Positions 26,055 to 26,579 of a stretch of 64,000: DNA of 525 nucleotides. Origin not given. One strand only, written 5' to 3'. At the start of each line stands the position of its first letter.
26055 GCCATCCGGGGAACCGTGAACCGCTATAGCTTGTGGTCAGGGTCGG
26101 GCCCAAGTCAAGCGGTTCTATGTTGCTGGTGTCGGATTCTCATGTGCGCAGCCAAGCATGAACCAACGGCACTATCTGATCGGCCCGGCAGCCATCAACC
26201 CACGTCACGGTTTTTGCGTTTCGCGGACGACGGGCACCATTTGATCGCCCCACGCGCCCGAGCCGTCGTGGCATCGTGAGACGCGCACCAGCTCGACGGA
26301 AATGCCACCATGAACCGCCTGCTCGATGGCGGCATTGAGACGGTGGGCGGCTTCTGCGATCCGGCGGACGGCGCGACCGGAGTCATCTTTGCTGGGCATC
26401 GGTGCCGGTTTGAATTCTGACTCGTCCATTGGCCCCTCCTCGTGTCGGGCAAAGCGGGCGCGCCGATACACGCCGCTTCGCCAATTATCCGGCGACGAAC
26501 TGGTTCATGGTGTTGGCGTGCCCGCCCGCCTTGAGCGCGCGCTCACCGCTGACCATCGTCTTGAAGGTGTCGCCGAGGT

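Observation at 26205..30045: Glyoxylate-shunt operon in which aceB and aceA are each followed by a paralogous small ORF with a conserved H-x-G-x-G-x-WGDQM-x-P-x-V tail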

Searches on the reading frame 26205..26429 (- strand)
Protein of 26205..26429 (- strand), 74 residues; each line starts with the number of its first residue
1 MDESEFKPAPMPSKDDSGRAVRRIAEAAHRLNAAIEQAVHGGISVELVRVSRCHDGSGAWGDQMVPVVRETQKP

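Call 6: search_protein_families(library=pfam, proteins=[window:26205-26429:-], max_evalue=1)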
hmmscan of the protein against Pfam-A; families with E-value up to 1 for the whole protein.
window:26205-26429:- (74 aa): 0 families

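Call 7: search_protein_families(library=ncbifam, proteins=[window:26205-26429:-], max_evalue=1)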
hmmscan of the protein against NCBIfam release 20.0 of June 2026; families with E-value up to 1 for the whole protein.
window:26205-26429:- (74 aa): 1 family
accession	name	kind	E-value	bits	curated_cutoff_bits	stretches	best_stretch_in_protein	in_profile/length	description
NF050174.1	SMc00767_fam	equivalog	2.2e-22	79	95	1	14-68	12-66/66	SMc00767 family acetate metabolism repressor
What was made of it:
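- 26205..26429 (-): orfB, 74 aa. An SMc00767-family small protein in the canonical position 3' of aceA, with its own GAGGAGG ribosome-binding site. NF050174 E=2.2e-22, 79 bits (call 7).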

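Call 16: find_homologous_proteins(query=window:26208-26429:-, max_evalue=0.001)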
Query seq(74 aa) (74 aa): 10 proteins with E <= 0.001 among 10 candidates.
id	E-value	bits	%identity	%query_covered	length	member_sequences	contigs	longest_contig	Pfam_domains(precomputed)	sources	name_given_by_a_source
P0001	3.2e-37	143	90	99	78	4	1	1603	-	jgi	jgi:hypothetical protein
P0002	1.4e-34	135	86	99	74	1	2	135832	-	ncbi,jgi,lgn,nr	ncbi:MAG TPA: hypothetical protein VG387_19845 [Rhizomicrobium sp.]|jgi:hypothetical protein|nr:hypo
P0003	3.3e-31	124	80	95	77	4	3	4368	-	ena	-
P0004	3.7e-29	118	77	95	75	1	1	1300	-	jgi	jgi:hypothetical protein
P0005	6.7e-28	114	77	95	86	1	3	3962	-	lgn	-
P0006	4.2e-27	111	71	99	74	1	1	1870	-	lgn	-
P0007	1.2e-26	110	72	96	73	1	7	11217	-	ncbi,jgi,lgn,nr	ncbi:MAG TPA: hypothetical protein VG983_01500 [Caulobacterales bacterium]|jgi:hypothetical protein|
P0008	3.6e-26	108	74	95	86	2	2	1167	-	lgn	-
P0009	8.9e-20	88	62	92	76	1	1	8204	-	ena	-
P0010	1.1e-18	85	59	92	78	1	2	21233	-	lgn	-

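Call 18: find_encoding_contigs(protein=P0002, flank=8000, max_places=3)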
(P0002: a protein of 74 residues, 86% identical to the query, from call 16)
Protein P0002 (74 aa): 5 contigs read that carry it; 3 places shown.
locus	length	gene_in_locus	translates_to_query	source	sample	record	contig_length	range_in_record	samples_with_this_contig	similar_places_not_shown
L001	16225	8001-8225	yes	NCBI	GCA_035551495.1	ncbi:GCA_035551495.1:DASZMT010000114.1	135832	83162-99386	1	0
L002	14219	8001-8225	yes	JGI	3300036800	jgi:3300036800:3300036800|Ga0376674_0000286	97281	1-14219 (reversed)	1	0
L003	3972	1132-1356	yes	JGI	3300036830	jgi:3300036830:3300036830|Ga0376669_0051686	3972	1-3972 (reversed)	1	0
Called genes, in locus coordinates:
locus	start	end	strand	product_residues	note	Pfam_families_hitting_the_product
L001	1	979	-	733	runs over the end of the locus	PF01642:MM_CoA_mutase, PF02310:B12-binding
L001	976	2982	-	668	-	PF01642:MM_CoA_mutase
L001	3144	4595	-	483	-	PF01381:HTH_3, PF12844:HTH_19 (weak), PF13560:HTH_31, PF06114:Peptidase_M78, PF09856:ScfRs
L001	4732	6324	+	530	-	PF20656:MS_N, PF01274:MS_TIM-barrel, PF20659:MS_C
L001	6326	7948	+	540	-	PF00463:ICL, PF13714:PEP_mutase, PF00463:ICL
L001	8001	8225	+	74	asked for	-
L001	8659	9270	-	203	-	PF03358:FMN_red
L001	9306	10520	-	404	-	PF00890:FAD_binding_2 (faint), PF01266:DAO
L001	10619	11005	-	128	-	PF00072:Response_reg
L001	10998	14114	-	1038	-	PF01339:CheB_methylest, PF03705:CheR_N, PF01739:CheR, PF00989:PAS (weak), PF08448:PAS_4 (faint), PF13596:PAS_10, PF07536:HWE_HK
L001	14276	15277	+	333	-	PF03358:FMN_red (weak)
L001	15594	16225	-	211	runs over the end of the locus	PF00034:Cytochrom_C (weak), PF13442:Cytochrome_CBB3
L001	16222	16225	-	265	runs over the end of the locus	PF00497:SBP_bac_3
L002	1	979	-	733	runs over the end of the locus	PF01642:MM_CoA_mutase, PF02310:B12-binding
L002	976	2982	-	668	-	PF01642:MM_CoA_mutase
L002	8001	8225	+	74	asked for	-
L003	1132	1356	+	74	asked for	-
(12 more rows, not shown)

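Call 25: find_related_loci(query=A2, collection=genome_contigs, flank=6000)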
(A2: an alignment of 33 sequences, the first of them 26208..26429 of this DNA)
Query A2 (74 aa) in genome_contigs; peptide patterns used: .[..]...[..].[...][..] (x = any residue, [..] = any of these).
37 stretches matched a pattern; 36 encode a relative of the query (tblastn E <= 1e-3); 36 distinct loci.
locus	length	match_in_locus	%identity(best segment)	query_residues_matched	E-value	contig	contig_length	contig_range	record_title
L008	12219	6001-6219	86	1-73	1e-39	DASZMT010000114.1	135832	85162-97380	MAG TPA_asm: Rhizomicrobium sp. isolate SMAG_U5898 k141_1627830, whole genome shotgun sequence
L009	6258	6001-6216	68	1-72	5e-32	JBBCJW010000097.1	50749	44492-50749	MAG: Alphaproteobacteria bacterium isolate MAG_CPB_02 P10B_000000065431, whole genome shotgun sequence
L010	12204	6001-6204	74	3-70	1e-31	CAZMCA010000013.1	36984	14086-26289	MAG TPA_asm: uncultured Caulobacteraceae bacterium isolate SRP189682_co2_24 genome assembly, contig: NODE_1266_length_36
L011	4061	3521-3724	72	3-70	4e-30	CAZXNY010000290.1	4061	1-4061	MAG TPA_asm: uncultured Caulobacteraceae bacterium isolate SRP173033_co1_29 genome assembly, contig: NODE_65670_length_4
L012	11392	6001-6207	61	1-69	3e-25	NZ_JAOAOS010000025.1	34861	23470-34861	Bosea minatitlanensis strain LMG 26207 NODE_25_length_34861_cov_12.971958, whole genome shotgun sequence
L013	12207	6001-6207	58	1-69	1e-23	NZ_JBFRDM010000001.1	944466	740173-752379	Bosea sp. TAF32 SCAFFOLD_0, whole genome shotgun sequence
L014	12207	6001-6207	57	1-69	8e-23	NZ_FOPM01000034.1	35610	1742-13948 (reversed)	Methylobacterium gossipiicola strain Gh-105, whole genome shotgun sequence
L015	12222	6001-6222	55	1-74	3e-22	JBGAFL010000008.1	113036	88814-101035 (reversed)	MAG: Methylobacterium sp. isolate MAG_AAO_H125.74 AAOH125-74_opera_contig_700, whole genome shotgun sequence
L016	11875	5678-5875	59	5-70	2e-21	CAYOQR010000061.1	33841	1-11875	MAG TPA_asm: uncultured Rhodospirillaceae bacterium isolate SRP262948_co1_139 genome assembly, contig: NODE_1145_length_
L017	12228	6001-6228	51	2-73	2e-20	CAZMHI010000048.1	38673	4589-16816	MAG TPA_asm: uncultured Rhodospirillaceae bacterium isolate SRP077602_co11_112 genome assembly, contig: NODE_827_length_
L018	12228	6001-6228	48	2-73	7e-19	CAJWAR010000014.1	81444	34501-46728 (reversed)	MAG TPA_asm: uncultured Rhodospirillaceae bacterium isolate ERR599062_bin.37_MetaBAT_v2.12.1_MAG genome assembly, contig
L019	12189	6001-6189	51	7-69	1e-18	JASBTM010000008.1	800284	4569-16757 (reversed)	MAG: Hyphomicrobium sp. isolate BWSM_34 k141_1331790, whole genome shotgun sequence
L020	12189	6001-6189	52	12-74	1e-18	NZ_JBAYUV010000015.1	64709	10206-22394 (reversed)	MAG: Hyphomicrobium sp. isolate SO_2016_LW3_44 scaffold00654_LW162_2016, whole genome shotgun sequence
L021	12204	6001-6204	49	7-74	2e-18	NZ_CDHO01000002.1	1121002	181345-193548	Hyphomicrobium sp. GJ21, whole genome shotgun sequence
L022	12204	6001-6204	49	7-74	3e-18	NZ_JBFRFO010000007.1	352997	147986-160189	Hyphomicrobium sp. 2TAF46 SCAFFOLD_6, whole genome shotgun sequence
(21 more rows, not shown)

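Call 31: search_protein_representatives(alignment_id=A2)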
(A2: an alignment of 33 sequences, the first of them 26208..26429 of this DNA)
Query: 33 sequences, 92 profile positions. Proteins with E-value up to 0.001 (for the whole library): 166; up to 1e-10: 124; up to 1e-30: 2. The best 150 are listed.
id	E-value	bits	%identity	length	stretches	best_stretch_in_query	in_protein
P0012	4.9e-36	138.9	-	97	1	1-91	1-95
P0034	3.1e-32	126.7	-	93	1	4-91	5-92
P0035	2.2e-27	111.1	-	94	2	34-88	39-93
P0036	2.4e-23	98.2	-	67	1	28-88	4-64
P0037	7.2e-21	90.3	-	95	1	29-90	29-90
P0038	1.1e-20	89.7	-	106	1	21-89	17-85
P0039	1.7e-20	89.1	-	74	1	33-90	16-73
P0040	2.7e-20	88.4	-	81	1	34-90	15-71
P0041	6.2e-20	87.3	-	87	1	33-91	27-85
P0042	6.3e-20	87.2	-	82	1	34-90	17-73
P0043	8.9e-20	86.8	-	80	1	32-88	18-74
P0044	1.8e-19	85.8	-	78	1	31-87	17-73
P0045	7.1e-19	83.9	-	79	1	30-90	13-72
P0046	9.3e-19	83.5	-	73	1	32-87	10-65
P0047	3.7e-18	81.6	-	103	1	13-89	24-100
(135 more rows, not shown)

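Call 36: search_protein_families(library=ncbifam, alignment_id=A3, max_evalue=0.001)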
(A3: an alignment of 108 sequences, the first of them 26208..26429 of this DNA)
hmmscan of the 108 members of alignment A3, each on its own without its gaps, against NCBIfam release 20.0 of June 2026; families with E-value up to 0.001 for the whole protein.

A. member 1, window:26208-26429:- (74 aa): 1 family
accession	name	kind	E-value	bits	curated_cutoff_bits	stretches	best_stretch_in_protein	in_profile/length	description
NF050174.1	SMc00767_fam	equivalog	2.2e-22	79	95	1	14-68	12-66/66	SMc00767 family acetate metabolism repressor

B. families by the number of members that match (of 108 scanned): 3 families
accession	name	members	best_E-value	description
NF050174.1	SMc00767_fam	108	1.3e-38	SMc00767 family acetate metabolism repressor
TIGR03087.1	stp1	1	6.4e-15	TIGR03087 family PEP-CTERM/XrtA system glycosyltransferase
NF011645.0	PRK15063.1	1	0.00023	isocitrate lyase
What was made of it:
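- On SMc00767 family (NCBIfam NF050174): All 108 representative homologues found with the window-derived profile hit the same model (call 36).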

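Call 37: predict_structure(alignment_id=A2)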
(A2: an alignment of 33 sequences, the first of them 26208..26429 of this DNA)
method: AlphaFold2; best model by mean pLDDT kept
length: 74 residues; sequences in the alignment: 33
mean_pLDDT: 85.2   pTM: 0.61
mean pLDDT of the five models: 85.2, 83.6, 83.4, 82.3, 81.8
residues with pLDDT >= 90: 48; 70-90: 7; 50-70: 18; < 50: 1
segments of 3 or more residues with pLDDT < 50: none
pLDDT, mean of each block of 10 residues (from residue 1): 61 72 95 97 95 95 92 58
secondary structure, 60 per line:
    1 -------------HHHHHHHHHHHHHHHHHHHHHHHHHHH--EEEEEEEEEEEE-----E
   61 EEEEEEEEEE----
elements in order: H14-40 E43-54 E60-70
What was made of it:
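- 26205..26429 (-): AF2 pLDDT 85: helix 14-40 plus hairpin 43-54/60-70 (call 37).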

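Call 39: search_solved_structures(query=A2, max_evalue=10)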
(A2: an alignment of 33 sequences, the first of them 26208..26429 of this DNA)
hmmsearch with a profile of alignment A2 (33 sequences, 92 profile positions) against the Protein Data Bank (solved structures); distinct sequences matched with E-value up to 10: 21.
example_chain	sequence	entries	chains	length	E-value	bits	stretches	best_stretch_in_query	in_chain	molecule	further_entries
8qaf_A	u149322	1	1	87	0.013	18.9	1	28-56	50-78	sc-apCC-8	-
5zuv_A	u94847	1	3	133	0.099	16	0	26-63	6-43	Spike glycoprotein,Spike glycoprotein,inhibitor EK1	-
5yl9_A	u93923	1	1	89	0.15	15.5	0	26-63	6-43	Spike glycoprotein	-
7bkb_J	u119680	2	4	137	0.33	14.4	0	47-71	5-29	Formylmethanofuran dehydrogenase, subunit D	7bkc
8x7z_A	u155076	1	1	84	0.45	13.9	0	28-63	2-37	HR1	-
4tse_A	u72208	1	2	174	0.73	13.3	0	64-85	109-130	E3 ubiquitin-protein ligase MIB1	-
7k3h_A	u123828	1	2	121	0.77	13.2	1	27-59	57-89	Network hallucinated protein 0217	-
9min_D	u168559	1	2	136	1.4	12.3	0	27-59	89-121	designed minibinder KH46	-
7udb_B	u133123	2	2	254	1.5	12.3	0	20-48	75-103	Syntaxin-1A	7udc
4f7g_B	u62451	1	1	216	1.7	12.1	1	31-61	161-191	Talin-1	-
9ojz_G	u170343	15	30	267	2.6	11.5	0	20-48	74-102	Syntaxin-1A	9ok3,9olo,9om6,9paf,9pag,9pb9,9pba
6mdm_I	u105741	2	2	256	3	11.3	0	20-48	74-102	Syntaxin-1A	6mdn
4o9b_A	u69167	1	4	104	3.1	11.2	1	37-69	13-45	Stromal interaction molecule 1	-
6ip1_B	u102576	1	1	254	3.4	11.1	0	20-48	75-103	Syntaxin-1A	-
3c98_B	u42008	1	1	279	3.5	11.1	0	20-48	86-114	Syntaxin-1A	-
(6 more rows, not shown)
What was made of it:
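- On MADS-box-like or other known DNA-binding folds: The PDB sequence profile search gave nothing below E=0.01 (call 39).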

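Call 41: fold_search(model_id=the predicted structure, library=pdb)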
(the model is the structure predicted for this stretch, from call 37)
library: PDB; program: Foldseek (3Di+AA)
matches with E <= 10: 124; with E <= 0.001: 0
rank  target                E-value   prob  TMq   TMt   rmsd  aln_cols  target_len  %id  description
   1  1ypt_B                1.3e+00  0.44  0.32  0.10   4.3        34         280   26  CRYSTAL STRUCTURE OF YERSINIA PROTEIN TYROSINE PHOSPHATASE AT 2.5 ANGSTROMS AND THE COMPLEX WITH TUNGSTATE (released 1994-12-20)
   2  6drb                  1.3e+00  0.41  0.32  0.10   4.3        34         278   26  Crystal Structure of the YopH PTP1B WPD loop Chimera 3 PTPase bound to tungstate (released 2018-08-29)
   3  7l0i                  1.5e+00  0.38  0.32  0.10   4.3        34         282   26  Ligand-free YopH G352T (released 2021-05-12)
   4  1lyv                  1.5e+00  0.38  0.32  0.10   4.3        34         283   26  High-resolution structure of the catalytically inactive yersinia tyrosine phosphatase C403A mutant in complex with phosp (released 2002-07-03)
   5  6dt6                  1.6e+00  0.38  0.32  0.10   4.3        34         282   26  Crystal Structure of the YopH PTP1B Chimera 3 PTPase bound to vanadate (released 2018-08-29)
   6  8t9g_M                1.6e+00  0.11  0.28  0.18  19.4        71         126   18  Automethylated PRC2 dimer bound to nucleosome (released 2024-09-25)
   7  6dr9                  1.7e+00  0.35  0.33  0.10   4.1        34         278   26  Crystal Structure of the YopH PTP1B Chimera 3 PTPase apo form (released 2018-08-29)
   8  8ova_AQ               2.0e+00  0.12  0.31  0.25  10.7        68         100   19  CRYO-EM STRUCTURE OF TRYPANOSOMA BRUCEI PROCYCLIC FORM 80S RIBOSOME : PARENTAL STRAIN (released 2023-11-29)
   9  7zj1_B                2.1e+00  0.08  0.26  0.24  13.9        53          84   17  Crystal structure of ADAR1-dsRBD3 dimer (released 2023-10-25)
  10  1xxp_A                2.2e+00  0.28  0.30  0.09   4.4        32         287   25  Yersinia YopH (residues 163-468) C403S binds phosphotyrosyl peptide at two sites (released 2005-03-22)
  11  7pwo_U1               2.2e+00  0.08  0.26  0.26  11.0        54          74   15  Cryo-EM structure of Giardia lamblia ribosome at 2.75 A resolution (released 2022-04-20)
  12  6dr1                  2.4e+00  0.33  0.32  0.10   2.2        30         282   30  YopH PTP1B Chimera 2 PTPase (released 2018-08-29)
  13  7sn9_A                2.4e+00  0.20  0.27  0.06   3.3        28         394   32  Cryo-EM structure of the Sinorhizobium meliloti flagellar filament (released 2022-03-16)
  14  9qf4_Al               2.4e+00  0.08  0.24  0.18  12.6        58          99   19  Structure of P. furiosus 70S ribosome grown at 95 degC (released 2025-11-05)
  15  1ypt_A                2.6e+00  0.25  0.30  0.10   4.3        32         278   25  CRYSTAL STRUCTURE OF YERSINIA PROTEIN TYROSINE PHOSPHATASE AT 2.5 ANGSTROMS AND THE COMPLEX WITH TUNGSTATE (released 1994-12-20)
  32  1egw_A                4.8e+00  0.12  0.38  0.39   9.0        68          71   13  CRYSTAL STRUCTURE OF MEF2A CORE BOUND TO DNA (released 2000-03-20)
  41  1egw_B                5.5e+00  0.12  0.37  0.38   8.9        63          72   13  CRYSTAL STRUCTURE OF MEF2A CORE BOUND TO DNA (released 2000-03-20)
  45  6byy_A                5.9e+00  0.10  0.35  0.29   8.8        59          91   14  MEF2 CHIMERA/DNA Complex (released 2018-01-31)
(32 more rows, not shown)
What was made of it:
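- MADS-box MEF2A-DNA complexes (1egw, 6byy) appear among the weak Foldseek matches (call 41).
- Tried and rejected: Foldseek against the PDB and the PDB sequence profile search gave nothing significant (calls 39, 41).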

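Call 49: find_homologous_proteins(query=A3, max_evalue=0.00001)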
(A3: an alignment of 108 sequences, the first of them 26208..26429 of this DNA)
Query A3 (108 sequences) (74 aa, profile of the alignment): 1666 proteins with E <= 0.00001 among 7710 candidates; the best 120 are listed.
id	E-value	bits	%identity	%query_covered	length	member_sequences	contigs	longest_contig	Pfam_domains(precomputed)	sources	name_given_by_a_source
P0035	3.0e-34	135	42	72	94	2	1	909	-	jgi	jgi:phage gp46-like protein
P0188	3.5e-29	119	49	72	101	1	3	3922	-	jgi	jgi:hypothetical protein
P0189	3.6e-29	119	49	74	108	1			-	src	-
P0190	3.7e-29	119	49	72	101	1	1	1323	-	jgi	jgi:hypothetical protein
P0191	4.7e-29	118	46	80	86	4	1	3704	-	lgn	-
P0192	5.3e-29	118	51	74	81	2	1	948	-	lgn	-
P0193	5.4e-29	118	50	73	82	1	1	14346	-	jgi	-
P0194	5.5e-29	118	49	80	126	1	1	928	-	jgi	jgi:hypothetical protein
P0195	6.3e-29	118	46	80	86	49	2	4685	-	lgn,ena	-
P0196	6.5e-29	118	54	73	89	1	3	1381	-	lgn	-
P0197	8.2e-29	118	55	72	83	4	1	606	-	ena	-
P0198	8.3e-29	118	49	72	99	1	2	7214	-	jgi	jgi:hypothetical protein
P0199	8.9e-29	117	47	72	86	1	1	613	-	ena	-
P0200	9.7e-29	117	50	81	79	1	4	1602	-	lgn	-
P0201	1.1e-28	117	53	80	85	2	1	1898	-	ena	-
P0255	2.5e-28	116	51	72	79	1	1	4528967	-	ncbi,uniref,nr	ncbi:hypothetical protein [Sinorhizobium sp. BG8]|uniref:SMc00767 family acetate metabolism represso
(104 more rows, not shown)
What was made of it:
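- The named ones are rhizobial 'SMc00767 family acetate metabolism repressor' (call 49).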

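Call 61: find_encoding_contigs(protein=P0255, flank=6000, max_places=1)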
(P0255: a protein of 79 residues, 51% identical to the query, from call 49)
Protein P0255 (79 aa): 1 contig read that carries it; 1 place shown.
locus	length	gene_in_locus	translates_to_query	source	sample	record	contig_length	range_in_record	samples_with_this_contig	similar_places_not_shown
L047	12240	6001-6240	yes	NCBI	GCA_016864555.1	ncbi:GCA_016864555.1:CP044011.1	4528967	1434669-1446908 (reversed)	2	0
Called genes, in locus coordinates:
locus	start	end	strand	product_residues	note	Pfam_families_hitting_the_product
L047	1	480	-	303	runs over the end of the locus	PF00528:BPD_transp_1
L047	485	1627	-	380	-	PF00005:ABC_tran, PF13304:AAA_21 (faint), PF08402:TOBE_2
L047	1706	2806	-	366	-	PF01547:SBP_bac_1, PF13416:SBP_bac_8, PF13531:SBP_bac_11 (faint), PF13343:SBP_bac_6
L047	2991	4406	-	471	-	PF01381:HTH_3, PF12844:HTH_19 (faint), PF13560:HTH_31, PF06114:Peptidase_M78, PF09856:ScfRs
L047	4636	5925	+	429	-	PF00463:ICL, PF13714:PEP_mutase, PF00463:ICL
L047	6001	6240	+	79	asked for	-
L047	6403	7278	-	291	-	PF00126:HTH_1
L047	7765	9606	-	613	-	PF17201:Cache_3-Cache_2, PF17202:sCache_3_3, PF00672:HAMP, PF00015:MCPsignal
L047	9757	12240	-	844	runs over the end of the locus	PF00672:HAMP (weak), PF00015:MCPsignal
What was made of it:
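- Closest known: Sinorhizobium meliloti SMc00767, the 240-bp ORF downstream of aceA. Same: Same divergent ramB-like neighbour (call 61).
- The Sinorhizobium locus has ramB<>aceA(429 aa)-small(79 aa) (call 61).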
